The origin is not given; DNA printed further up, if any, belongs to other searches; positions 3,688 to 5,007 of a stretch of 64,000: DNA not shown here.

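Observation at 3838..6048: Unassigned divergent gene pair directly upstream of cas9: WYL/WCX-like protein plus a Gly/Ala-zipper membrane-type protein (candidate novel defense or CRISPR-accessory module)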

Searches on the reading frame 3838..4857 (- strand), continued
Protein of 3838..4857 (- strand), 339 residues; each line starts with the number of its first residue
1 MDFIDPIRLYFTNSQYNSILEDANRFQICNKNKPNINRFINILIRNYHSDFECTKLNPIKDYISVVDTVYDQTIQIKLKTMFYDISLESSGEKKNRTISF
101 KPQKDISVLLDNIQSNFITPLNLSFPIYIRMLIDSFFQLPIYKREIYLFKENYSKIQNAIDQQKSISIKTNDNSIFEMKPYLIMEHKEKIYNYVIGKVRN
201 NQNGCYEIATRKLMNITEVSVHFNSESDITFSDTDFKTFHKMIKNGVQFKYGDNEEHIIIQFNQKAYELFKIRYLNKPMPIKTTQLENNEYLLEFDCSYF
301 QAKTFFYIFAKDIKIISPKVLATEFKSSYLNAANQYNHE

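Call 43: predict_structure(alignment_id=A3)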
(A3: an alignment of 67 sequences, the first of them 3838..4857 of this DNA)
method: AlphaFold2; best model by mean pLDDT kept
length: 339 residues; sequences in the alignment: 67
mean_pLDDT: 93.9   pTM: 0.89
mean pLDDT of the five models: 93.9, 93.4, 92.7, 92.2, 92.1
residues with pLDDT >= 90: 290; 70-90: 42; 50-70: 6; < 50: 1
segments of 3 or more residues with pLDDT < 50: none
pLDDT, mean of each block of 10 residues (from residue 1): 82 97 98 97 98 93 85 81 71 95 95 94 93 97 98 98 97 96 96 97 94 98 86 96 96 94 98 95 97 98 96 98 97 94
secondary structure, 60 per line:
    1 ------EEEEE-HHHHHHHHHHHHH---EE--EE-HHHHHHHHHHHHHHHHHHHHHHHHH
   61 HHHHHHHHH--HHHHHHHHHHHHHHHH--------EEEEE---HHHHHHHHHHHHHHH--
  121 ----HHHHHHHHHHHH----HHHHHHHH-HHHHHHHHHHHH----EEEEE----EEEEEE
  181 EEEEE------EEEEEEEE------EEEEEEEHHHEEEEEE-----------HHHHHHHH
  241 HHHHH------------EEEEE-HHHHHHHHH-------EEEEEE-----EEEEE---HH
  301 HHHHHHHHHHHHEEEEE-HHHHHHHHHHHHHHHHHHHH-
elements in order: E7-11 H13-25 H36-69 H72-87 E96-100 H104-118 H125-136 H141-148 H150-161 E166-170 E175-185 E192-199 E206-212 E216-221 H233-245 E258-262 H264-272 E280-285 E291-295 H299-312 E313-317 H319-338

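Call 50: fold_search(model_id=the predicted structure, library=pdb)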
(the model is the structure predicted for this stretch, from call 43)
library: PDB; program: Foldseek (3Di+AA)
matches with E <= 10: 1079; with E <= 0.001: 26
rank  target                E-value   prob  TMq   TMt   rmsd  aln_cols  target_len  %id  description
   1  6oaw_A                8.5e-17  1.00  0.53  0.48   9.8       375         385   18  Crystal structure of a CRISPR Cas-related protein (released 2019-04-10)
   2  6oaw_B                1.8e-16  1.00  0.72  0.64   6.1       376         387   17  Crystal structure of a CRISPR Cas-related protein (released 2019-04-10)
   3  7tzv_A                1.8e-09  1.00  0.29  0.44   7.9       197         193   12  Structure of DriD C-domain bound to 9mer ssDNA (released 2022-06-01)
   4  9cu3_A                4.9e-09  1.00  0.38  0.58   5.2       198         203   13  Allosteric mechanism of DriD transcription activator (released 2025-04-23)
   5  9cu3_B                6.5e-09  1.00  0.31  0.48   7.4       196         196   12  Allosteric mechanism of DriD transcription activator (released 2025-04-23)
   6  8tp8_D                1.4e-08  1.00  0.39  0.41  15.7       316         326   11  Structure of the C. crescentus WYL-activator, DriD, bound to ssDNA and cognate DNA (released 2023-11-29)
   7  7tzv_M                2.1e-08  1.00  0.36  0.57   5.7       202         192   13  Structure of DriD C-domain bound to 9mer ssDNA (released 2022-06-01)
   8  9pfv_Q                2.6e-08  1.00  0.38  0.39  17.6       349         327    9  The cryo-EM structure of C. crescentus DriD-ssDNA-RNAP-Sigma73-CCNA_03891/CCNA_01149 promoter transcription activation (released 2026-02-25)
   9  8tp8_B                2.9e-08  1.00  0.39  0.41  16.0       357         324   11  Structure of the C. crescentus WYL-activator, DriD, bound to ssDNA and cognate DNA (released 2023-11-29)
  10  8tpk_A                4.4e-08  1.00  0.36  0.38  17.9       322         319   11  P6522 crystal form of C. crescentus DriD-ssDNA-DNA complex (released 2023-11-29)
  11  6sj9_A                4.9e-08  1.00  0.26  0.16  19.3       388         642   11  Proteasome accessory factor B/C (PafBC) of Arthrobacter aurescens (released 2019-10-16)
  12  9pfq_Q                5.2e-08  1.00  0.36  0.37  10.6       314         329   10  The cryo-EM structure of C. crescentus DriD-ssDNA-RNAP-Sigma73-bapE promoter transcription activation complex (released 2026-02-25)
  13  8tp8_A                5.2e-08  1.00  0.37  0.39  17.6       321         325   11  Structure of the C. crescentus WYL-activator, DriD, bound to ssDNA and cognate DNA (released 2023-11-29)
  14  8tpk_B                5.5e-08  1.00  0.40  0.41  16.4       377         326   10  P6522 crystal form of C. crescentus DriD-ssDNA-DNA complex (released 2023-11-29)
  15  6sj9_B                1.7e-07  1.00  0.25  0.15  13.1       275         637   12  Proteasome accessory factor B/C (PafBC) of Arthrobacter aurescens (released 2019-10-16)
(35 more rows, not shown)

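Call 88: search_protein_families(library=phrogs, proteins=[window:3838-4857:-], max_evalue=0.01)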
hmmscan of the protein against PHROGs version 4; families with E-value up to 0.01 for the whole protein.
window:3838-4857:- (339 aa): 0 families
